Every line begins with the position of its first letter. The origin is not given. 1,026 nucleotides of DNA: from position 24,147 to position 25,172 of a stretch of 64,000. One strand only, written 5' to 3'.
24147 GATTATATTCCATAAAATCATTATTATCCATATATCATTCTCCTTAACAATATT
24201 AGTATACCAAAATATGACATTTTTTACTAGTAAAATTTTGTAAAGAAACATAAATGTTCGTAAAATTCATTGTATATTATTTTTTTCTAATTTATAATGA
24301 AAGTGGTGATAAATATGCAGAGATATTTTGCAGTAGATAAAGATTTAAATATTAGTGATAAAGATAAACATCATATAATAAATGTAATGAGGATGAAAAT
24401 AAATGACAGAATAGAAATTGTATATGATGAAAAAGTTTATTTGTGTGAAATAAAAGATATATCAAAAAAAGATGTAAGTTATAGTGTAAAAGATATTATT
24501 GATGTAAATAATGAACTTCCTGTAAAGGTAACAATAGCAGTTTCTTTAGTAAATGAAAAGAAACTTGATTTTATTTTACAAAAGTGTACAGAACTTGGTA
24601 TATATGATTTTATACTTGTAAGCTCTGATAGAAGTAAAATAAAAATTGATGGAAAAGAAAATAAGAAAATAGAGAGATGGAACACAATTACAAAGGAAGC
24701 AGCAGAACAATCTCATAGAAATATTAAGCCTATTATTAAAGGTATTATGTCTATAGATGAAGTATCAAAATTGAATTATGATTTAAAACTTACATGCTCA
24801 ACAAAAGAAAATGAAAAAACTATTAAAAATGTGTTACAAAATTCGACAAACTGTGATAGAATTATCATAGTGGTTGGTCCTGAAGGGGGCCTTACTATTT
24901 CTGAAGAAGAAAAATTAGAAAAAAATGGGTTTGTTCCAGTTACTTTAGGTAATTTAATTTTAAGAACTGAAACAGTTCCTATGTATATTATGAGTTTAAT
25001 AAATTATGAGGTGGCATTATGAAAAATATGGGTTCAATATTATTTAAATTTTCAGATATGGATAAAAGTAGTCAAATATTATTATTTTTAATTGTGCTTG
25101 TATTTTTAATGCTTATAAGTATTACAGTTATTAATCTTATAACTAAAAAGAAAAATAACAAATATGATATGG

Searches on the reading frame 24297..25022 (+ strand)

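Call 32: search_protein_families(library=pfam, proteins=[window:24297-25022:+], max_evalue=0.00001)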
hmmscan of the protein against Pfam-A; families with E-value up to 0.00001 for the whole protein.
window:24297-25022:+ (241 aa): 2 families
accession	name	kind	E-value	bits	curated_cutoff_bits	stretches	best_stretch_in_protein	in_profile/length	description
PF04452.19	Methyltrans_RNA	-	3.4e-45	154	23.9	1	73-235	2-164/165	RNA methyltransferase domain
PF20260.4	PUA_4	-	1.2e-12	48.1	23.9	1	19-60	1-43/48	RNA methyltransferase PUA domain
